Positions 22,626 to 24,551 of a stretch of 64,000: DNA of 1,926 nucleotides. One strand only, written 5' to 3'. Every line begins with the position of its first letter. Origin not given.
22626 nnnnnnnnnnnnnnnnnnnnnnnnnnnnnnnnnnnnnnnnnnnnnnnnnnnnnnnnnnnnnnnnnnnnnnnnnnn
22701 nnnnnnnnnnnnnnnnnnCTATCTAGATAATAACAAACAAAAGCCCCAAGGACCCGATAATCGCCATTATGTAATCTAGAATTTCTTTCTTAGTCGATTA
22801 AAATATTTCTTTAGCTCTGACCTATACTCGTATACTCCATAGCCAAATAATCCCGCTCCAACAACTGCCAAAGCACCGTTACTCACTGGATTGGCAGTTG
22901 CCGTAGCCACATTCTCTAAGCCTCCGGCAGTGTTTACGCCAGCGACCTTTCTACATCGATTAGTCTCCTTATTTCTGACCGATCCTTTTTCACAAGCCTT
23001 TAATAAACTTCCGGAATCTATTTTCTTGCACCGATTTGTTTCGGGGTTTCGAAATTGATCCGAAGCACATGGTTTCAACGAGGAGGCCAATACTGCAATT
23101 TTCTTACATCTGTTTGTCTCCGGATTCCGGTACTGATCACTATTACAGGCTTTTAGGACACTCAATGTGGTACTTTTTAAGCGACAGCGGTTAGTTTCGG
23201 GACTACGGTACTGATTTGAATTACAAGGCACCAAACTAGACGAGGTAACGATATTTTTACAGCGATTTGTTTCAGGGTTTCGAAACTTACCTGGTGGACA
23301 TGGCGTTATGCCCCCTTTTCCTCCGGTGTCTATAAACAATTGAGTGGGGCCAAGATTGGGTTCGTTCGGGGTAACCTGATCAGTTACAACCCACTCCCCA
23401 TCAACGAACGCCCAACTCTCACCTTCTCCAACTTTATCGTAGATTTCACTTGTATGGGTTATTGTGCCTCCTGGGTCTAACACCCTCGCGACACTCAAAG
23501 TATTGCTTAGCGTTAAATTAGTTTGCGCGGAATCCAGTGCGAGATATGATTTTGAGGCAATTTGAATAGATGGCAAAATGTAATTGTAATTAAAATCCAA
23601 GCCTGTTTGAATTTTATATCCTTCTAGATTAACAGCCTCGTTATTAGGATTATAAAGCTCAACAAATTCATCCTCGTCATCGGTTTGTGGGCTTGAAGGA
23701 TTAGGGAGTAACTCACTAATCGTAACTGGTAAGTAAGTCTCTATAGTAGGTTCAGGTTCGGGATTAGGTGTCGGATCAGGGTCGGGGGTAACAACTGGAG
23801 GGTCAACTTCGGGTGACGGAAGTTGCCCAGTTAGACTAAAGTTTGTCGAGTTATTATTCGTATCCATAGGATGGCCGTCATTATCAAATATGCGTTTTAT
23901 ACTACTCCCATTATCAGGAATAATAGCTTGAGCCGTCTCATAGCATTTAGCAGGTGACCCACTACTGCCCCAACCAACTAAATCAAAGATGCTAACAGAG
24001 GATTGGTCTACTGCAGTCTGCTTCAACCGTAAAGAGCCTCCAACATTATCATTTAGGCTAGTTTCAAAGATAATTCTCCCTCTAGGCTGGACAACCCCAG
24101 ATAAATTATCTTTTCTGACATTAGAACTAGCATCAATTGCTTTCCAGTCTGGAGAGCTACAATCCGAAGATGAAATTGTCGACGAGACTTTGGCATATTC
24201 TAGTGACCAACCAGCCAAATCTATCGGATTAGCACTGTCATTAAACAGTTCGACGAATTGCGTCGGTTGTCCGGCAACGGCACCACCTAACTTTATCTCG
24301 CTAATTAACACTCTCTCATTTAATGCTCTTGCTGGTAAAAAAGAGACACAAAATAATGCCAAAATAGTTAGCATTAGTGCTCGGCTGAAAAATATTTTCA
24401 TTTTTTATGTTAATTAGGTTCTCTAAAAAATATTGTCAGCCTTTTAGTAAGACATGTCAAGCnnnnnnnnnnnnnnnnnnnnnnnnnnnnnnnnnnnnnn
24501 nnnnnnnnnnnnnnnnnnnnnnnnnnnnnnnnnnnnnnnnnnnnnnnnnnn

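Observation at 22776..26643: LTD-domain surface protein with five CxxxQ[FY]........[KR] repeats sits in a string with yebC and comEC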

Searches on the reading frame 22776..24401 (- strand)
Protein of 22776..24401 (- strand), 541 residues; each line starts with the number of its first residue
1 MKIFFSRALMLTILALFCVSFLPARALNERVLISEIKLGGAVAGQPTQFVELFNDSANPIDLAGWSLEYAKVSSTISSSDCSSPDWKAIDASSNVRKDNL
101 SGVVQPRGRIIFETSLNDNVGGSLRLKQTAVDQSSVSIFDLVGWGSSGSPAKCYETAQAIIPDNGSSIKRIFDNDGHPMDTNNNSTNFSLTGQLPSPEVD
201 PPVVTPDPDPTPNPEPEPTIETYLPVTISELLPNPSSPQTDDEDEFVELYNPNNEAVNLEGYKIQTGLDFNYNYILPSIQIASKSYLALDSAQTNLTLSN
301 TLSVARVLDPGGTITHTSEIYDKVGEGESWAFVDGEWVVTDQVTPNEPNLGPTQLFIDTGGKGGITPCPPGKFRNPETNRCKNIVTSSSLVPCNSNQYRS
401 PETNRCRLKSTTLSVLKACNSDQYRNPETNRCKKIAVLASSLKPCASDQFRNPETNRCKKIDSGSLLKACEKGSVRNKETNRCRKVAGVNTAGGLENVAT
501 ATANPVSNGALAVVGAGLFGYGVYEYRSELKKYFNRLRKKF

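Call 3: search_protein_families(library=pfam, proteins=[window:22776-24401:-], max_evalue=0.01)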
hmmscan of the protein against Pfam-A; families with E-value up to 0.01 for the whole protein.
window:22776-24401:- (541 aa): 2 families
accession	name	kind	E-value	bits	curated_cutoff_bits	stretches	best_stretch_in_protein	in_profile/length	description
PF00932.25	LTD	-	6.2e-21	75.2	34.3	2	225-299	7-74/109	Lamin Tail Domain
PF23657.1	DUF7151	-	0.0086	16.5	27.2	0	261-286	19-44/46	Domain of unknown function (DUF7151)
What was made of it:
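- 22776..24401 (-): Gene for the 541-aa LTD / Cys-hairpin / TM-anchored protein. Two LTD stretches in Pfam (call 3).
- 23817..24323 (-): Lamin-tail domain 1 (residues about 27-195), acidic beta-sandwich. Pfam LTD (call 3).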

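Call 4: search_protein_families(library=ncbifam, proteins=[window:22776-24401:-], max_evalue=0.01)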
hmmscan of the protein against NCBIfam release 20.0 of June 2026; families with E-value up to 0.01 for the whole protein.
window:22776-24401:- (541 aa): 1 family
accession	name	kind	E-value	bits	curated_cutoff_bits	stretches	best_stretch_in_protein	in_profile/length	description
NF033680.1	exonuc_ExeM-GG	exception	0.0016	16.6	1300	0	11-76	7-67/884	extracellular exonuclease ExeM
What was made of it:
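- On ComEA (DNA receptor of competence systems): No HhH, ComEA or any other nucleic-acid-binding family in Pfam or NCBIfam at E up to 0.01 (calls 3, 4).
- On ExeM/Xds-type LTD extracellular nucleases: The ExeM model scores 16.6 bits against a cutoff of 1300 and covers only the N-terminal 60 residues (calls 3, 4).
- Tried and rejected: I considered a C-terminal sorting signal (GlyGly-CTERM, as in ExeM) and rejected it (call 4).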

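Call 5: find_homologous_proteins(query=window:22776-24401:-, max_evalue=0.001)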
Query window:22776-24401:- (541 aa): 2890 proteins with E <= 0.001 among 8000 candidates; the best 120 are listed.
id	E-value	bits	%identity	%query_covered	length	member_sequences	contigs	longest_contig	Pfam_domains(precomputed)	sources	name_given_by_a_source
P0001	0.0e+0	1147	94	98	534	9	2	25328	PF00932.26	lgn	-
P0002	5.1e-284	961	76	100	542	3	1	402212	PF00932.26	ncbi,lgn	-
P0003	1.3e-283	960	78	98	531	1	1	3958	PF00932.26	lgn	-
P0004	1.0e-278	944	76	98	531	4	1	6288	PF00932.26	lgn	-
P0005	2.7e-212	724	62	95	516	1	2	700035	PF00932.26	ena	-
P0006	1.8e-153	530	48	98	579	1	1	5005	PF00932.26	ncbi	-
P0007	8.4e-145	502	48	95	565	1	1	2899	PF00932.26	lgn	-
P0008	1.1e-139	485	53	77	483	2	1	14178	PF00932.26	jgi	jgi:hypothetical protein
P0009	5.2e-134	466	46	97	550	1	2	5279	PF00932.26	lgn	-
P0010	4.0e-120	420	41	99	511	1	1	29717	PF00932.26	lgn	-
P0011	2.8e-114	401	39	98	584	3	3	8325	PF25314.2,PF00932.26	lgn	-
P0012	5.9e-114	400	41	99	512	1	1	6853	PF00932.26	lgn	-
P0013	3.3e-113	397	37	95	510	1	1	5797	PF00932.26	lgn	-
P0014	2.8e-112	394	42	97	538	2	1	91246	PF00932.26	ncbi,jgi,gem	-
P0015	7.7e-111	390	36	100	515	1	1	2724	PF00932.26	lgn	-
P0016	2.6e-110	388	42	100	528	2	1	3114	PF00932.26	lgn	-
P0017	8.5e-110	386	43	99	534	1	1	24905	PF00932.26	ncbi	-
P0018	9.5e-110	386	37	94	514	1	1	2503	PF00932.26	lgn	-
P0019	9.9e-110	386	40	97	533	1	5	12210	PF00932.26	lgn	-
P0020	7.9e-109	383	36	98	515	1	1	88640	PF00932.26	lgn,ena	-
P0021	7.1e-108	380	40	100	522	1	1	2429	PF00932.26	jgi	jgi:hypothetical protein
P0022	7.4e-108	380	37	99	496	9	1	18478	PF00932.26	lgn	-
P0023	1.9e-107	378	43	97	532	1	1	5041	PF00932.26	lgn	-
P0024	1.2e-105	372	39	98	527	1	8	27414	PF00932.26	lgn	-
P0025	1.8e-105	372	40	100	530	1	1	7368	PF00932.26,PF26342.1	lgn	-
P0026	3.8e-105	371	37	96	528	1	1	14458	PF00932.26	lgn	-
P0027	1.4e-104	369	37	98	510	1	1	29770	PF00932.26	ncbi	-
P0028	1.8e-103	365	36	98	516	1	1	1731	PF00932.26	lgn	-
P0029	2.0e-103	365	37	94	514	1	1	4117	PF00932.26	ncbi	-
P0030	1.4e-102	362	37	100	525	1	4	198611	PF00932.26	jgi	jgi:hypothetical protein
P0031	1.7e-102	362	35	99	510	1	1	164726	PF00932.26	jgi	jgi:hypothetical protein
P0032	7.4e-101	357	40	96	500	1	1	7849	PF00932.26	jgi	jgi:hypothetical protein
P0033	1.7e-100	355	35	94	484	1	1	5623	PF00932.26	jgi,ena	-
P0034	1.8e-100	355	39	98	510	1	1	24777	PF00932.26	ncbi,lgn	-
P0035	4.2e-100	354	40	99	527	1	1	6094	PF00932.26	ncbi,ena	-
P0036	5.5e-100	354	35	100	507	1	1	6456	PF00932.26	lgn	-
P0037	9.4e-100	353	36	100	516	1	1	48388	PF00932.26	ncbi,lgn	-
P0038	4.7e-99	351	36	97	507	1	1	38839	PF25314.2,PF00932.26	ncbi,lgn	-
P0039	1.3e-98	349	35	98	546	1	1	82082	PF00932.26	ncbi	-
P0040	1.4e-98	349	39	94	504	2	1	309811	PF00932.26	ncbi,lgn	-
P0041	4.5e-98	347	36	98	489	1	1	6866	PF25314.2,PF00932.26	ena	-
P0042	8.9e-98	347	36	99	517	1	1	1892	PF00932.26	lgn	-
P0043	2.5e-97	345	35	99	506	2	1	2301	PF00932.26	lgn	-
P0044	1.2e-96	343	39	100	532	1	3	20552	PF00932.26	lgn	-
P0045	1.4e-96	343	41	85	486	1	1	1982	PF00932.26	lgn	-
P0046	2.9e-96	342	44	74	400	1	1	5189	PF00932.26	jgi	jgi:hypothetical protein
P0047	4.6e-95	338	34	98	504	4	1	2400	PF00932.26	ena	-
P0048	8.9e-94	333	39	95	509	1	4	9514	PF00932.26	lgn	-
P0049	1.1e-93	333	37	99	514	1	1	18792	PF00932.26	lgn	-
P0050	1.0e-92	330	36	98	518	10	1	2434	PF00932.26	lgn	-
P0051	1.3e-92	329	35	95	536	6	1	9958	PF00932.26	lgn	-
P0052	4.7e-92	328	35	100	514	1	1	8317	PF00932.26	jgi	jgi:hypothetical protein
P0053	4.8e-92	328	37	99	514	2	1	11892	PF00932.26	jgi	jgi:hypothetical protein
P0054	8.2e-92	327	33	94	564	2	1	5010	PF00932.26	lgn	-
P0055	1.3e-91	326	38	98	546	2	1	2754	PF25314.2,PF00932.26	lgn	-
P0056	7.0e-91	324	38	99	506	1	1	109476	PF00932.26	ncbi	-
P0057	9.6e-91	323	33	94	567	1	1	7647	PF00932.26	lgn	-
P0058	4.2e-90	321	36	94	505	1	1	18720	PF00932.26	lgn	-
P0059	1.2e-89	320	33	99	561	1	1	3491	PF00932.26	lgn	-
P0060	3.0e-89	318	34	100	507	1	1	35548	PF25314.2,PF00932.26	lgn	-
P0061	3.2e-89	318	33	100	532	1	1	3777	PF00932.26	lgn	-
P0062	5.0e-89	318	39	59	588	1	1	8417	PF00932.26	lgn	-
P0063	1.3e-88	316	35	99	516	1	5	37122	PF00932.26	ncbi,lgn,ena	-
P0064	1.7e-88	316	31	99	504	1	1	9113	PF00932.26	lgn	-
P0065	1.8e-88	316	36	82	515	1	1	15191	PF00932.26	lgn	-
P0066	3.1e-88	315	32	100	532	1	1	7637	PF00932.26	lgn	-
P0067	1.4e-87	313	41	99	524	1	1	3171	PF00932.26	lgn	-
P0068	1.6e-87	313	33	94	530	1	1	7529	PF00932.26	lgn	-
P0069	4.0e-87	311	36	100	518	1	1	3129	PF25314.2,PF00932.26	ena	-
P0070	5.4e-87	311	35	98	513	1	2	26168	PF00932.26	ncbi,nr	ncbi:lamin tail domain-containing protein [Candidatus Saccharibacteria bacterium]|nr:lamin tail doma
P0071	1.2e-86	310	34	100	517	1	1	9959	PF00932.26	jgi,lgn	jgi:hypothetical protein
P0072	1.7e-86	309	35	99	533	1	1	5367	PF00932.26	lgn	-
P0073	2.2e-86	309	38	94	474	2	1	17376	PF00932.26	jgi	-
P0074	2.9e-86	309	31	99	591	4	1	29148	PF00932.26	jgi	jgi:hypothetical protein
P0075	8.3e-86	307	33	100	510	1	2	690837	PF00932.26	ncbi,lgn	-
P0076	8.7e-86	307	37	96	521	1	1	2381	PF00932.26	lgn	-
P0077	9.0e-86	307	38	99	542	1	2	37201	PF25314.2,PF00932.26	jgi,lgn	-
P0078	1.6e-85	306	35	99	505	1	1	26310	PF00932.26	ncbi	-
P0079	1.8e-85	306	35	98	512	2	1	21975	PF00932.26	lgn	-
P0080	2.5e-85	305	41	81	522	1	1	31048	PF25314.2,PF00932.26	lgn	-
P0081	3.6e-85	305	34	94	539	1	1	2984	PF25314.2,PF00932.26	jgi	-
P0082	4.5e-85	305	36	90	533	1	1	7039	PF00932.26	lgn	-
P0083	5.1e-85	304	38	52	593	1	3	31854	PF00932.26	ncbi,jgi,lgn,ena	ncbi:MAG: lamin tail domain-containing protein [Candidatus Saccharibacteria bacterium]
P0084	5.7e-85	304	35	99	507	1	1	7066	PF00932.26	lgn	-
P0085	6.0e-85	304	33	99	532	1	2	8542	PF00932.26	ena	-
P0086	7.6e-85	304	38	99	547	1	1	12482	PF00932.26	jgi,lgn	-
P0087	1.5e-84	303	35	100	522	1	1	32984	PF00932.26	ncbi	-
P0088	1.5e-84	303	36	100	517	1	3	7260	PF25314.2,PF00932.26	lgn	-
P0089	1.6e-84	303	35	99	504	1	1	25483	PF00932.26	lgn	-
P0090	1.9e-84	303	38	59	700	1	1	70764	PF00932.26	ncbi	-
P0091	2.0e-84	302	36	59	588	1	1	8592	PF00932.26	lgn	-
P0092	3.0e-84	302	28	100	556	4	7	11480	PF00932.26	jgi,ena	jgi:hypothetical protein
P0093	3.1e-84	302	39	57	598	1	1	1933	PF00932.26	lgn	-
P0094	3.4e-84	302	36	100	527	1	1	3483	PF00932.26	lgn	-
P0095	4.2e-84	301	35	97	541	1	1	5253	PF00932.26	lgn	-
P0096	9.6e-84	300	30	98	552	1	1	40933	PF00932.26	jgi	jgi:hypothetical protein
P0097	1.3e-83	300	35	61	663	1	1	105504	PF00932.26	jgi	jgi:hypothetical protein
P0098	2.1e-83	299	32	99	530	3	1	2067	PF00932.26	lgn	-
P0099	2.5e-83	299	38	82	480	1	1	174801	PF00932.26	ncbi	-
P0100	4.1e-83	298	39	94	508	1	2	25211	PF00932.26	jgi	jgi:hypothetical protein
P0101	9.2e-83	297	35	99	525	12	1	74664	PF00932.26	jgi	-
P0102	1.0e-82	297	29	100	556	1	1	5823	PF00932.26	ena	-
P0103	1.4e-82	296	37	96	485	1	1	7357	PF00932.26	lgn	-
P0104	1.4e-82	296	36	97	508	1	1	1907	PF00932.26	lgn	-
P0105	1.7e-82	296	37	58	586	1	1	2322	PF00932.26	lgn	-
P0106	1.9e-82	296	37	100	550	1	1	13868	PF00932.26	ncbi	-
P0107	2.1e-82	296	33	97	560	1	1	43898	PF00932.26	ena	-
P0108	2.3e-82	296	31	98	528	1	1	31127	PF00932.26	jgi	jgi:hypothetical protein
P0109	2.5e-82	296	37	94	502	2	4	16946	PF00932.26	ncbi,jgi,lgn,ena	jgi:hypothetical protein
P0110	2.8e-82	295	31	99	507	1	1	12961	PF25314.2,PF00932.26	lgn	-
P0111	8.7e-82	294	31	99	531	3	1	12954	PF00932.26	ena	-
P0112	9.3e-82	294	35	99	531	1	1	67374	PF00932.26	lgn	-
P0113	2.0e-81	293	34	100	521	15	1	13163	PF00932.26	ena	-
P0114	2.8e-81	292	36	95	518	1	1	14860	PF00932.26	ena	-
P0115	5.2e-81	291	37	100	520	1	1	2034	PF00932.26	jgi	jgi:hypothetical protein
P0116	7.1e-81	291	37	100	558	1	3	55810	PF00932.26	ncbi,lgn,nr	ncbi:MAG TPA: lamin tail domain-containing protein [Candidatus Saccharimonadales bacterium]|nr:lamin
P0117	1.4e-80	290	33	99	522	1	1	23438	PF00932.26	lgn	-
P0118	2.6e-80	289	38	78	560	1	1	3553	PF00932.26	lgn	-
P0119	3.2e-80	289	32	65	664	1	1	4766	PF00932.26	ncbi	-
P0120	3.3e-80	289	37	99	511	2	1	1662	PF00932.26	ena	-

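Call 7: search_protein_families(library=pfam, proteins=[P0011, P0038, P0025, P0060, P0090, P0097], max_evalue=1)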
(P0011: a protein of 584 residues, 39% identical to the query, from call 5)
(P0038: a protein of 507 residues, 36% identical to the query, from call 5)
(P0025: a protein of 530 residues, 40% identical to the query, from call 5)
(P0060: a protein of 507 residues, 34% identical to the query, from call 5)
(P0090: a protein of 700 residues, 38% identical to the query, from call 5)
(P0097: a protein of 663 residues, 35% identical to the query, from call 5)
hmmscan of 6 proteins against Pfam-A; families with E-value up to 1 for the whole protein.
P0011 (584 aa): 3 families
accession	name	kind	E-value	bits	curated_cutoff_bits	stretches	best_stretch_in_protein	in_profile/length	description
PF00932.25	LTD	-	7.8e-26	91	34.3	2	27-143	3-108/109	Lamin Tail Domain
PF25314.1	TNFR_nem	-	1e-05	25.8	27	1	513-529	18-34/34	TNF receptor-like domain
PF05887.16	Trypan_PARP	-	0.2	12.1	100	1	232-259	85-112/134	Procyclic acidic repetitive protein (PARP)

P0038 (507 aa): 3 families
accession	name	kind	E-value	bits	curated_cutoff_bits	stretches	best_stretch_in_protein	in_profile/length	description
PF00932.25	LTD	-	1.5e-24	86.9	34.3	2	203-298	5-104/109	Lamin Tail Domain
PF25314.1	TNFR_nem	-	8.3e-06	26.1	27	2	428-444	18-34/34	TNF receptor-like domain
PF05749.17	Rubella_E2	-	0.33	11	27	1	380-457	102-185/288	Rubella membrane glycoprotein E2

P0025 (530 aa): 2 families
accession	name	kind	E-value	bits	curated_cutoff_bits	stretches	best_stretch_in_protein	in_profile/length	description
PF00932.25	LTD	-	7.7e-33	113.6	34.3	2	28-143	2-108/109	Lamin Tail Domain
PF25314.1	TNFR_nem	-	0.31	11.5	27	0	432-447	18-33/34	TNF receptor-like domain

P0060 (507 aa): 3 families
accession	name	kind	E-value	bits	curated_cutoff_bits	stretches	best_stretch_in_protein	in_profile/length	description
PF00932.25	LTD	-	8.3e-27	94.2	34.3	2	221-317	5-108/109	Lamin Tail Domain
PF25314.1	TNFR_nem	-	3.3e-06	27.4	27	2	429-445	18-34/34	TNF receptor-like domain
PF00472.26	RF-1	-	0.098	13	35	1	355-419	23-88/116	RF-1 domain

P0090 (700 aa): 3 families
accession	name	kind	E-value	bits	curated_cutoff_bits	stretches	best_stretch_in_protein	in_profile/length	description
PF00932.25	LTD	-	1.6e-22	80.3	34.3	2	25-155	3-108/109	Lamin Tail Domain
PF25314.1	TNFR_nem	-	0.00012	22.4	27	2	547-562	18-33/34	TNF receptor-like domain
PF03659.20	Glyco_hydro_71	-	0.0012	18.2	34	1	105-160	178-235/375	Glycosyl hydrolase family 71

P0097 (663 aa): 2 families
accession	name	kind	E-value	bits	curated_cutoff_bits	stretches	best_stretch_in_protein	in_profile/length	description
PF00932.25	LTD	-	1.5e-14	54.7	34.3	2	292-387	5-107/109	Lamin Tail Domain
PF25314.1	TNFR_nem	-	0.00024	21.5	27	2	585-601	18-34/34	TNF receptor-like domain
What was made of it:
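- On TNF-receptor-like cysteine-rich domain (Pfam PF25314 TNFR_nem; ECOD TNF receptor-like): Most homologues score 11-26 bits and only P0060 reaches 27.4; matches cover only half the profile, positions 18-34 (call 7).
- Closest known: TNF-receptor-like, EGF and furin-like cysteine-rich repeats. Same: Homologues give weak Pfam TNFR_nem hits of 22-27 bits (call 7).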

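Call 10: find_related_loci(query=A1, collection=genome_contigs, flank=8000)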
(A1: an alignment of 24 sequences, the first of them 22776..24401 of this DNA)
Query A1 (541 aa) in genome_contigs; peptide patterns used: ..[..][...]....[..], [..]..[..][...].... (x = any residue, [..] = any of these).
599 stretches matched a pattern (row limit reached: there are more); 513 encode a relative of the query (tblastn E <= 1e-3); the best 80 are kept; 80 distinct loci.
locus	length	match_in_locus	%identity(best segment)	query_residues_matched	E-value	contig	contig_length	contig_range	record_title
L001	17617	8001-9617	76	1-540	0e+0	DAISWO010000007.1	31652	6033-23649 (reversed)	MAG TPA_asm: Candidatus Saccharibacteria bacterium isolate CTOTU2455 NODE_609_length_31652_cov_6.439472, whole genome sh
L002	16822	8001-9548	43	5-541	6e-113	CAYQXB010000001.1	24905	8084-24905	MAG TPA_asm: uncultured Candidatus Saccharibacteria bacterium isolate SRP344714_co2_174 genome assembly, contig: NODE_50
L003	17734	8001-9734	38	9-541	7e-113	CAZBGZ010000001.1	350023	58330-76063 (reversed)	MAG TPA_asm: uncultured Candidatus Saccharibacteria bacterium isolate SRP173033_co1_216 genome assembly, contig: NODE_15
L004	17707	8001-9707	38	9-531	3e-106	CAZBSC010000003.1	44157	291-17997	MAG TPA_asm: uncultured Candidatus Saccharibacteria bacterium isolate binchicken_co245_213 genome assembly, contig: NODE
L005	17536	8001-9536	42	14-541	3e-105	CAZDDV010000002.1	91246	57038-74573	MAG TPA_asm: uncultured Candidatus Saccharibacteria bacterium isolate SRP128246_co1_521 genome assembly, contig: NODE_14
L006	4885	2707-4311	38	11-541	2e-97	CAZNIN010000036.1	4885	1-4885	MAG TPA_asm: uncultured Candidatus Saccharibacteria bacterium isolate SRP144015_co1_53 genome assembly, contig: NODE_705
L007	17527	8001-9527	38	1-540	9e-95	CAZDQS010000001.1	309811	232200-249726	MAG TPA_asm: uncultured Candidatus Saccharibacteria bacterium isolate SRP144015_co1_47 genome assembly, contig: NODE_14_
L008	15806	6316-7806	36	8-538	2e-91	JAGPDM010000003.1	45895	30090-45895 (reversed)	Candidatus Saccharibacteria bacterium isolate Gw_SlAct_bin_395 Gw_SlAct_1284_length_45895_cov_9.460715, whole genome sho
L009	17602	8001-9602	37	3-541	4e-90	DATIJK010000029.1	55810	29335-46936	MAG TPA_asm: Candidatus Saccharimonadales bacterium isolate SMAG_U15689 k141_692010, whole genome shotgun sequence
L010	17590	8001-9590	35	10-541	4e-89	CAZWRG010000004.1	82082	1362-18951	MAG TPA_asm: uncultured Candidatus Saccharibacteria bacterium isolate SRP144015_co1_33 genome assembly, contig: NODE_152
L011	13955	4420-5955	35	1-540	6e-89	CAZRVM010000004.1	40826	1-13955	MAG TPA_asm: uncultured Candidatus Saccharibacteria bacterium isolate SRP135725_co1_554 genome assembly, contig: NODE_87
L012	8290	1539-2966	37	28-538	3e-88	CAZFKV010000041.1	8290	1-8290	MAG TPA_asm: uncultured Candidatus Saccharibacteria bacterium isolate SRP173033_co1_152 genome assembly, contig: NODE_21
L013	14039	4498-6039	33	4-539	3e-88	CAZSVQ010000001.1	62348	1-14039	MAG TPA_asm: uncultured Candidatus Saccharibacteria bacterium isolate SRP286056_co1_90 genome assembly, contig: NODE_441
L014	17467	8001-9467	36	4-529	4e-86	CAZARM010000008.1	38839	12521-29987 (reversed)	MAG TPA_asm: uncultured Candidatus Saccharibacteria bacterium isolate SRP200132_co1_173 genome assembly, contig: NODE_17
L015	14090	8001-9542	35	1-541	7e-86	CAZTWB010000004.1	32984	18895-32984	MAG TPA_asm: uncultured Candidatus Saccharibacteria bacterium isolate SRP257259_co1_179 genome assembly, contig: NODE_14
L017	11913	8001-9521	37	13-541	1e-81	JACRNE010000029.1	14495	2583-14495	MAG: Candidatus Saccharibacteria bacterium isolate NC_groundwater_1926_Pr3_S-0.2um_42_3 scaffold_702975, whole genome sh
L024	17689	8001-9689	31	2-538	1e-68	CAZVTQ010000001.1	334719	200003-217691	MAG TPA_asm: uncultured Candidatus Saccharibacteria bacterium isolate SRP292972_co3_73 genome assembly, contig: NODE_36_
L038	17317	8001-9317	34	121-541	3e-61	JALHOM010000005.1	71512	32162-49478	MAG: Candidatus Saccharibacteria bacterium isolate bin.149_sub c_000000002133, whole genome shotgun sequence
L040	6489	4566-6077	32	1-541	1e-60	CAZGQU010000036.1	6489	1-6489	MAG TPA_asm: uncultured Candidatus Saccharibacteria bacterium isolate SRP144015_co1_132 genome assembly, contig: NODE_50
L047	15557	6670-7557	37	226-540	8e-59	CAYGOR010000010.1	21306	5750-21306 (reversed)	MAG TPA_asm: uncultured Candidatus Saccharibacteria bacterium isolate ERP116193_co1_190 genome assembly, contig: NODE_66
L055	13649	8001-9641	30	2-541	1e-55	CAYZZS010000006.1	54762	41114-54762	MAG TPA_asm: uncultured Candidatus Saccharibacteria bacterium isolate SRP144015_co1_48 genome assembly, contig: NODE_307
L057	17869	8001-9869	38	24-539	1e-55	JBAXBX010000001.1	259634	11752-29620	MAG: Candidatus Saccharibacteria bacterium isolate ELA178 MAG178_1, whole genome shotgun sequence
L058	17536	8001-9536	29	1-540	2e-55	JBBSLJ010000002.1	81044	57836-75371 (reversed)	MAG: Candidatus Saccharimonadales bacterium isolate metawrap_LS4_6 metawrap_LS4_6_K_1433994_L_81044_cov_13.3348, whole g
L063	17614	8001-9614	29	25-538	1e-54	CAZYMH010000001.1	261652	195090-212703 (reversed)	MAG TPA_asm: uncultured Candidatus Saccharibacteria bacterium isolate SRP300315_co1_59 genome assembly, contig: NODE_9_l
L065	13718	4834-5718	36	224-537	1e-54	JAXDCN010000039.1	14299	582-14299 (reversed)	MAG: Candidatus Saccharimonadales bacterium isolate POMEDNA-B45 Raw1_k127_1210556, whole genome shotgun sequence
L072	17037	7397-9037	30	2-541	3e-59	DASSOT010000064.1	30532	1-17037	MAG TPA_asm: Candidatus Saccharimonadales bacterium isolate SMAG_U1259 k141_587353, whole genome shotgun sequence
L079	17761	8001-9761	36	16-540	3e-52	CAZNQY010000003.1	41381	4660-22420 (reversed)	MAG TPA_asm: uncultured Candidatus Saccharimonas sp. isolate binchicken_co269_234 genome assembly, contig: NODE_775_leng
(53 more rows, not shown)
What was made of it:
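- The ectodomain is highly conserved in architecture across very different habitats and presumably different hosts (call 10). All loci come from one phylum, so conserved order can be inherited (call 10).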
